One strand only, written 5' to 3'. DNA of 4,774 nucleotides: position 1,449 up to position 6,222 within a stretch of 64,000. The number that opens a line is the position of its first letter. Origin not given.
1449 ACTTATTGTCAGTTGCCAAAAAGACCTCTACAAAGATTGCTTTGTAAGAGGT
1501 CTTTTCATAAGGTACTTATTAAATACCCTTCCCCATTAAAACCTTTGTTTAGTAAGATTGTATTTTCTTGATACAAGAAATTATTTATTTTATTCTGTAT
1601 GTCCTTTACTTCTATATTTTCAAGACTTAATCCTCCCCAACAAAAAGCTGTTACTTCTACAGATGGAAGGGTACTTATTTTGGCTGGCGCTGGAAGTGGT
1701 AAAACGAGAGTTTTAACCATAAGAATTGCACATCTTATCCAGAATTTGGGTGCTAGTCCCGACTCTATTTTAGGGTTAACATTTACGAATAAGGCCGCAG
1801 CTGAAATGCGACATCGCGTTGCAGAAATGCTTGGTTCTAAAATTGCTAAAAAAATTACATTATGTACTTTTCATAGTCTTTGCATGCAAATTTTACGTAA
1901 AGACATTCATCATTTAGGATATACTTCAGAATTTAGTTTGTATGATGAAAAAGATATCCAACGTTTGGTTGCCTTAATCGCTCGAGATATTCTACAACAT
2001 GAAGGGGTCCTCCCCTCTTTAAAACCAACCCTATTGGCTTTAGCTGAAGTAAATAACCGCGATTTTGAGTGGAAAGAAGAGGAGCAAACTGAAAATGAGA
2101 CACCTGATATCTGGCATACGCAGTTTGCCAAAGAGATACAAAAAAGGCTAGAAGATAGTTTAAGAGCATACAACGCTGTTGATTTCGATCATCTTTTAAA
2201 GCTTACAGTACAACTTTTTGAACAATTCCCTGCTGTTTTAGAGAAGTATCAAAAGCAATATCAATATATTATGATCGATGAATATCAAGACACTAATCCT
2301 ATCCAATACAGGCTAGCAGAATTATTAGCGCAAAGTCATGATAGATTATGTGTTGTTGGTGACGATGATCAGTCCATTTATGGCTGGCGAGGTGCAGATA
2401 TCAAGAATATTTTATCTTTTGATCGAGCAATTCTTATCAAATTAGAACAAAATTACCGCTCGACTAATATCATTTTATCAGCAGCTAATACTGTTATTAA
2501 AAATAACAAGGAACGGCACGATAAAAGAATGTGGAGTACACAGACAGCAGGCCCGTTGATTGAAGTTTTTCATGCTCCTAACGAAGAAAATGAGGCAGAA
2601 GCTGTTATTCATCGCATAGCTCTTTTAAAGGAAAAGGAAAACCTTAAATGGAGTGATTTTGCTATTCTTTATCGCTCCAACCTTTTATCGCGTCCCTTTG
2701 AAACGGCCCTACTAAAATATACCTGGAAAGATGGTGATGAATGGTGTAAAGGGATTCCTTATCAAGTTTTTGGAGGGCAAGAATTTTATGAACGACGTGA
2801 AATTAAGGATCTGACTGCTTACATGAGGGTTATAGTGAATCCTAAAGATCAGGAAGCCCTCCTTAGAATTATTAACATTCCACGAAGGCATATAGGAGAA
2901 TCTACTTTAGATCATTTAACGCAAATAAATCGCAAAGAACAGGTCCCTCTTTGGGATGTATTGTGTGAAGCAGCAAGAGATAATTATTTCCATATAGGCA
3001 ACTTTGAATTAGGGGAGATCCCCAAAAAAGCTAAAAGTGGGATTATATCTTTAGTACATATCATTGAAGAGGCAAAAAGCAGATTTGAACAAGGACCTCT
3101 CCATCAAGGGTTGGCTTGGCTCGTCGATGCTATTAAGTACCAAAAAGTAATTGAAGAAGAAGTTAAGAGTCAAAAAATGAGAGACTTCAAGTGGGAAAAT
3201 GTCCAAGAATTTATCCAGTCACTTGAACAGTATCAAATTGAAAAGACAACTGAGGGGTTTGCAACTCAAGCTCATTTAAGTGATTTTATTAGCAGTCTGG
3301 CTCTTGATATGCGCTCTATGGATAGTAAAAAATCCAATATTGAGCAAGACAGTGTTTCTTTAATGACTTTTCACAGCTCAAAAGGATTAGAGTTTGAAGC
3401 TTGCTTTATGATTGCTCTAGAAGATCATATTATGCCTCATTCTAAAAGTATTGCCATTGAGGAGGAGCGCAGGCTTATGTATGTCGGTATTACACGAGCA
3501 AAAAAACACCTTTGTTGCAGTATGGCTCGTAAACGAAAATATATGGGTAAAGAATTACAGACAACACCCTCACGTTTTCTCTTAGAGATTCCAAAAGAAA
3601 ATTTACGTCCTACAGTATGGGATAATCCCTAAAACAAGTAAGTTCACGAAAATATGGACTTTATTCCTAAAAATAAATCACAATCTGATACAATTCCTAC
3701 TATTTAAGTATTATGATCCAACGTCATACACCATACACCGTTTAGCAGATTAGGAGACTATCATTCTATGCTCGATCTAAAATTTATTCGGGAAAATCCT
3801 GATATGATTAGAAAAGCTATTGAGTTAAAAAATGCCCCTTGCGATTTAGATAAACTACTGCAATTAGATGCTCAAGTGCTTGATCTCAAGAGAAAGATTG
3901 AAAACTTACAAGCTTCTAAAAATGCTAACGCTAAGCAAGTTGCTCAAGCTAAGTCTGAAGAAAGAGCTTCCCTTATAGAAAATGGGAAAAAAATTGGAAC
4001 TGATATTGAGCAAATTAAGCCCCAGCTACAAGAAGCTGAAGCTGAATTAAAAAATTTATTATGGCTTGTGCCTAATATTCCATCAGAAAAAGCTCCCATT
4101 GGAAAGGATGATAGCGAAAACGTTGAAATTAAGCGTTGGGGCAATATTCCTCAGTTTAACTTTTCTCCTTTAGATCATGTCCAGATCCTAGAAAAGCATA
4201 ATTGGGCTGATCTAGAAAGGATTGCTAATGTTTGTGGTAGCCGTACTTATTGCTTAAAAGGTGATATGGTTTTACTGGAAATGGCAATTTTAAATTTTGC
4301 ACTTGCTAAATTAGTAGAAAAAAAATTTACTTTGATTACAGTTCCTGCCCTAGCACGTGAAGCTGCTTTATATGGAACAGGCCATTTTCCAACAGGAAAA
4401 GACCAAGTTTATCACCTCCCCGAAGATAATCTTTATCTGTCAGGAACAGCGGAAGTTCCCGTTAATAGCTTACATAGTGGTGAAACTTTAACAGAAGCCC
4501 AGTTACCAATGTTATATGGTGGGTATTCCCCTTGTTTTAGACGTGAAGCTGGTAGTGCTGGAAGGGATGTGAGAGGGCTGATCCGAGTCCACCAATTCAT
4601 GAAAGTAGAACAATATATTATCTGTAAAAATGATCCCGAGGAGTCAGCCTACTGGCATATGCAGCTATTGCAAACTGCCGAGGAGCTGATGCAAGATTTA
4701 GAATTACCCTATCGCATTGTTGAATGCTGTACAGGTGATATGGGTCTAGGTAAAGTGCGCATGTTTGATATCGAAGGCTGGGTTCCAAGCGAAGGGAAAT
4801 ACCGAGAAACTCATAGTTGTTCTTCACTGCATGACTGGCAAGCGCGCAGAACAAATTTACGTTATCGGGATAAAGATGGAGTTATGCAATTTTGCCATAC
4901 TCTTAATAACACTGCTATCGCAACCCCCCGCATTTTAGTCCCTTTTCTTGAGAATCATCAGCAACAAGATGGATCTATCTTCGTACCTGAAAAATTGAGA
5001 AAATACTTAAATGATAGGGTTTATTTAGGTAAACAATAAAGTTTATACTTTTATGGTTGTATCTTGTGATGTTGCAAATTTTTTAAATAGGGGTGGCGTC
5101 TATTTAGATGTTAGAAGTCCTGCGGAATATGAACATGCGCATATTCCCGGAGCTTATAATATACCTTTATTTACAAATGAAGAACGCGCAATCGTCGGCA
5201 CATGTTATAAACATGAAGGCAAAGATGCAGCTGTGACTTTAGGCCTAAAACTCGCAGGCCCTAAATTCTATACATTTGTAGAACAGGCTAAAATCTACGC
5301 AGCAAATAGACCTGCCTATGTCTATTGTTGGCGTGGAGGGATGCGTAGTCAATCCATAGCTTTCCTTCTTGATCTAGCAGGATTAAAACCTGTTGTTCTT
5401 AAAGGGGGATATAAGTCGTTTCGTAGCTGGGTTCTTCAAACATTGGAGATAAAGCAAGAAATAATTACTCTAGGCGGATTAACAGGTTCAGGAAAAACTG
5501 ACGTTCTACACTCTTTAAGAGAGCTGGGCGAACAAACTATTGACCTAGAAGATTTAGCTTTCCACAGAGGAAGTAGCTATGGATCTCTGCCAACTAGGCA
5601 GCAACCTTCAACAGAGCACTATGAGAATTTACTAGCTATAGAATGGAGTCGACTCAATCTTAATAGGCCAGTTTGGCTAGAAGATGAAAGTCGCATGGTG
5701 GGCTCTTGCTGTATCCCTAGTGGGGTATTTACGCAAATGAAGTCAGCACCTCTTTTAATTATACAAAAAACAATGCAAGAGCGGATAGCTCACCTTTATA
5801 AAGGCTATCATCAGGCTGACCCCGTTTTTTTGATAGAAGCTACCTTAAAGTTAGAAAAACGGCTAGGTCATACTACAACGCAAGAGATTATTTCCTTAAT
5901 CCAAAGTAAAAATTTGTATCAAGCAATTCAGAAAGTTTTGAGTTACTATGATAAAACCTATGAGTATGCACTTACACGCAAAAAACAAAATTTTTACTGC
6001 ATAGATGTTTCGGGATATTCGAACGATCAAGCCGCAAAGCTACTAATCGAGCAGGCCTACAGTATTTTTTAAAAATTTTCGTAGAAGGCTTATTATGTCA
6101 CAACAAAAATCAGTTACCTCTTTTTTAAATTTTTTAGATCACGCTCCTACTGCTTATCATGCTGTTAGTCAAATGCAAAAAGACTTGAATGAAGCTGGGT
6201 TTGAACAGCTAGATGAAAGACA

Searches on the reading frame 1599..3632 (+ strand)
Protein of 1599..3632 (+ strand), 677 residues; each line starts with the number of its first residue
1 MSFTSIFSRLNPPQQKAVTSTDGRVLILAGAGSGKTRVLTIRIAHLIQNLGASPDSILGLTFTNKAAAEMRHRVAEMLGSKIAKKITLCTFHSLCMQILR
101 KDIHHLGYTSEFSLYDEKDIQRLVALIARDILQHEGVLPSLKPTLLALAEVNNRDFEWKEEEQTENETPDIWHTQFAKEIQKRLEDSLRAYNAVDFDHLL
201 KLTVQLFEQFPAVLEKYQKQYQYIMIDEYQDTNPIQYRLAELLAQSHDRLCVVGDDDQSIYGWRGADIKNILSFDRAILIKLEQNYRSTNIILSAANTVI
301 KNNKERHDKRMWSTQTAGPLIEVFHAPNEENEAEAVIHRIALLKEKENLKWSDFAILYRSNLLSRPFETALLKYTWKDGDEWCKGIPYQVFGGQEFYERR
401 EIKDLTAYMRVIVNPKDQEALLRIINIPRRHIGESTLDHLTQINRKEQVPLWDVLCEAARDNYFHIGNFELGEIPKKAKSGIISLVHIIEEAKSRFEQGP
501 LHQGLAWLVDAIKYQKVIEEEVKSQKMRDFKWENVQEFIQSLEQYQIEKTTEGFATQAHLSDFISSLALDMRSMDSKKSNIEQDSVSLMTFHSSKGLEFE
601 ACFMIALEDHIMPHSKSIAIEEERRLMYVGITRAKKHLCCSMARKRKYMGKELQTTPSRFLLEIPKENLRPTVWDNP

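Call 16: search_protein_families(library=pfam, proteins=[window:1599-3632:+], max_evalue=0.001)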
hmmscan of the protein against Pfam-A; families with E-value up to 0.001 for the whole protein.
window:1599-3632:+ (677 aa): 6 families
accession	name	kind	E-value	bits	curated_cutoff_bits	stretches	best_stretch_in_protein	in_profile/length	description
PF00580.27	UvrD-helicase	-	1.8e-88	297.2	23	1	10-276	1-268/271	UvrD/REP helicase N-terminal domain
PF13361.12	UvrD_C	-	1.7e-67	228.8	25.6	1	280-644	1-349/350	UvrD-like helicase C-terminal domain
PF13245.12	AAA_19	-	2.8e-23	83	25.1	1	14-262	1-132/134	AAA domain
PF13604.12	AAA_30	-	6.7e-10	39.5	27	1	10-129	2-114/191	AAA domain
PF01443.25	Viral_helicase1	-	2.8e-07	31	21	0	576-638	167-224/228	Viral superfamily 1 RNA helicase core domain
PF13538.12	UvrD_C_2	-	8.6e-07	29.2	27.4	1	588-638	4-49/52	UvrD-like helicase C-terminal domain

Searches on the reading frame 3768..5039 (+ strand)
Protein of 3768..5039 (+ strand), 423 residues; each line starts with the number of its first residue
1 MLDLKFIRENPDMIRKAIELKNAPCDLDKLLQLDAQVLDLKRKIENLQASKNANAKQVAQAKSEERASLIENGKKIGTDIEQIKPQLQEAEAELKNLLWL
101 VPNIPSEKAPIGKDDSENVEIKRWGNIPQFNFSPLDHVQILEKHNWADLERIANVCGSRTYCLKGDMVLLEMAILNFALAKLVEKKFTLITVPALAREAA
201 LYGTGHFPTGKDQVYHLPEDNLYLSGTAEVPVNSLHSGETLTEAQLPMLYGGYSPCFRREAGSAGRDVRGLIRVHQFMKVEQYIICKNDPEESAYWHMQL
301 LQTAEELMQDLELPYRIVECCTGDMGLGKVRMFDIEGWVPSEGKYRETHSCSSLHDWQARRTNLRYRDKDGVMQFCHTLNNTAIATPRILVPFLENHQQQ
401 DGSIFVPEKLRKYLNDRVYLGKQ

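Call 16: search_protein_families(library=pfam, proteins=[window:3768-5039:+], max_evalue=0.001)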
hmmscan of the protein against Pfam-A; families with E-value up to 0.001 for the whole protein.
window:3768-5039:+ (423 aa): 2 families
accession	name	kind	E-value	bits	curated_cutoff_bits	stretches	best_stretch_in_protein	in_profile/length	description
PF00587.30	tRNA-synt_2b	-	1.2e-28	100.8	29.3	1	219-397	8-179/179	tRNA synthetase class II core domain (G, H, P, S and T)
PF02403.27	Seryl_tRNA_N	-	8.8e-26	90.7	28.2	1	1-105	1-108/108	Seryl-tRNA synthetase N-terminal domain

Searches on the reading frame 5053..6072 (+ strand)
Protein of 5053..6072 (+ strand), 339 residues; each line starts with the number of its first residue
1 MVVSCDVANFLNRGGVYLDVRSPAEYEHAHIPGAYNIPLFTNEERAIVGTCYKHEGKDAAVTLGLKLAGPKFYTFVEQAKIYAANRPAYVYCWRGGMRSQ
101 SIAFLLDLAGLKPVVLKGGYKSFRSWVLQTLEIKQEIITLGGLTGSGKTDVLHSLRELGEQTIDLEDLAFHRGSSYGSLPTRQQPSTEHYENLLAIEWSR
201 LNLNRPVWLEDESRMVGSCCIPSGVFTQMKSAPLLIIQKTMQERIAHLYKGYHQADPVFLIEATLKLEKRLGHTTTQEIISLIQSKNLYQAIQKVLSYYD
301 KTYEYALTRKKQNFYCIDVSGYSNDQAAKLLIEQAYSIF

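Call 16: search_protein_families(library=pfam, proteins=[window:5053-6072:+], max_evalue=0.001)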
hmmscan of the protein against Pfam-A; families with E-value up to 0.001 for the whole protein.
window:5053-6072:+ (339 aa): 1 family
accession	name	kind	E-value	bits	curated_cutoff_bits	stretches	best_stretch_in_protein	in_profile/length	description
PF00581.25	Rhodanese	-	1.1e-12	48.7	22.2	1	9-124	7-100/102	Rhodanese-like domain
